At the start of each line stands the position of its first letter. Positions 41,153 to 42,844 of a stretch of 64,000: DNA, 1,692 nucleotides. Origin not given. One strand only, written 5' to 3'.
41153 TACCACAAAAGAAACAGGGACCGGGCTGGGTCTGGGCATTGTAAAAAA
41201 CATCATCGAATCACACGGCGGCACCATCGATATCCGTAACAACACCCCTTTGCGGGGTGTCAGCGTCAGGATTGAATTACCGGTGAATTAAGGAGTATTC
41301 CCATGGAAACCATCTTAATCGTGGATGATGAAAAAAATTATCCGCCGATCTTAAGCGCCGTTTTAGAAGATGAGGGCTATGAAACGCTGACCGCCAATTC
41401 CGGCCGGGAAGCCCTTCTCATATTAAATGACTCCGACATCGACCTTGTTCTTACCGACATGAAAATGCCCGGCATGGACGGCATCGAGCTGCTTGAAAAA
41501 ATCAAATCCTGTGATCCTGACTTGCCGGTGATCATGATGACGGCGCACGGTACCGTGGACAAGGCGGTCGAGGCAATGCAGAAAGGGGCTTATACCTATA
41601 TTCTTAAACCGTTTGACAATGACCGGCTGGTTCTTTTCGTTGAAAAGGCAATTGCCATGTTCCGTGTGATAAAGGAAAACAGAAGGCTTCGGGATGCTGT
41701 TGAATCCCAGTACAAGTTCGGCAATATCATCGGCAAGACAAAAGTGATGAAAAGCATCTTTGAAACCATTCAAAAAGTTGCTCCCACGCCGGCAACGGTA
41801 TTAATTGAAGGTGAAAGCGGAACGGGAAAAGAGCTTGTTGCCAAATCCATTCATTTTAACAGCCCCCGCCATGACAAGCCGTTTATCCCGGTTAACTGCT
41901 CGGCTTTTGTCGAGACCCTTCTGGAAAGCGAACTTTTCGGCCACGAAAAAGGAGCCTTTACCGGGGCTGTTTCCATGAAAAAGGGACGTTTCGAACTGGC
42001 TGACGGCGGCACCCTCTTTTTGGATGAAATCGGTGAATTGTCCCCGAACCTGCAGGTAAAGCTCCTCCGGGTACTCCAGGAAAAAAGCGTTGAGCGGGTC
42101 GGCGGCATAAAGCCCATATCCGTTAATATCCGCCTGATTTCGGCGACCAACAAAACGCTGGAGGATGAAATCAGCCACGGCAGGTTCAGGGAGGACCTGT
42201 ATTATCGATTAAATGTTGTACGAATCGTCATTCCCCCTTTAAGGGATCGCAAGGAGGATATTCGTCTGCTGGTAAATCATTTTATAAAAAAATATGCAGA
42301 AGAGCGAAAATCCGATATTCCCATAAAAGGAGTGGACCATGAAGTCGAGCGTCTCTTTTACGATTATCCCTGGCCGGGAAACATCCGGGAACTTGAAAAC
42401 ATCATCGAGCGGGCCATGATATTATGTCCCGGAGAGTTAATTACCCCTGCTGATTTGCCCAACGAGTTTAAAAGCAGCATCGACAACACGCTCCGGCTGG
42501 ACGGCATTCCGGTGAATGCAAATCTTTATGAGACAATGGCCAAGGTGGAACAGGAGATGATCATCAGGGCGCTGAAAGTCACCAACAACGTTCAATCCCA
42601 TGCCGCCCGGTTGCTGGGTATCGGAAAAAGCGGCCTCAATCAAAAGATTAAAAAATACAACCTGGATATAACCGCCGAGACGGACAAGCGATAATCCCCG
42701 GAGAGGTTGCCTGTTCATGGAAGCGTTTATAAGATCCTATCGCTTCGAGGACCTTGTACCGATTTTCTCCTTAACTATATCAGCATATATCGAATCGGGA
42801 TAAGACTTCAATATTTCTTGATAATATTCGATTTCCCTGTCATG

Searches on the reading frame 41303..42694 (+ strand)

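Call 59: search_protein_families(library=pfam, proteins=[window:41303-42694:+])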
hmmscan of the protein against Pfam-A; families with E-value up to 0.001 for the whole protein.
window:41303-42694:+ (463 aa): 9 families
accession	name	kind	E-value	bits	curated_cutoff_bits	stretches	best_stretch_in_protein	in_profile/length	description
PF00158.32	Sigma54_activat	-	4.3e-73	245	20.2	1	142-308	1-167/168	Sigma-54 interaction domain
PF00072.30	Response_reg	-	1.5e-32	112.5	30.2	1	4-111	1-108/111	Response regulator receiver domain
PF25601.1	AAA_lid_14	-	1.6e-27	95.6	27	1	314-393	1-78/87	AAA+ ATPase lid domain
PF14532.12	Sigma54_activ_2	-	1.3e-21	77.7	25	1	143-313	1-138/138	Sigma-54 interaction domain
PF02954.25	HTH_8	-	2e-12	47.1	22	1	412-452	2-42/42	Bacterial regulatory protein, Fis family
PF07728.20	AAA_5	-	1.3e-06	28.9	22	1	166-284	2-123/139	AAA domain (dynein-related subfamily)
PF00004.35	AAA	-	0.00014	22.8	21.2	1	166-299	1-127/131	ATPase family associated with various cellular activities (AAA)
PF07724.20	AAA_2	-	0.00016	22.2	27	1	165-294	5-135/166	AAA domain (Cdc48 subfamily)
PF01078.27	Mg_chelatase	-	0.00046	20.1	20.3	0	221-283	93-157/207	Magnesium chelatase, subunit ChlI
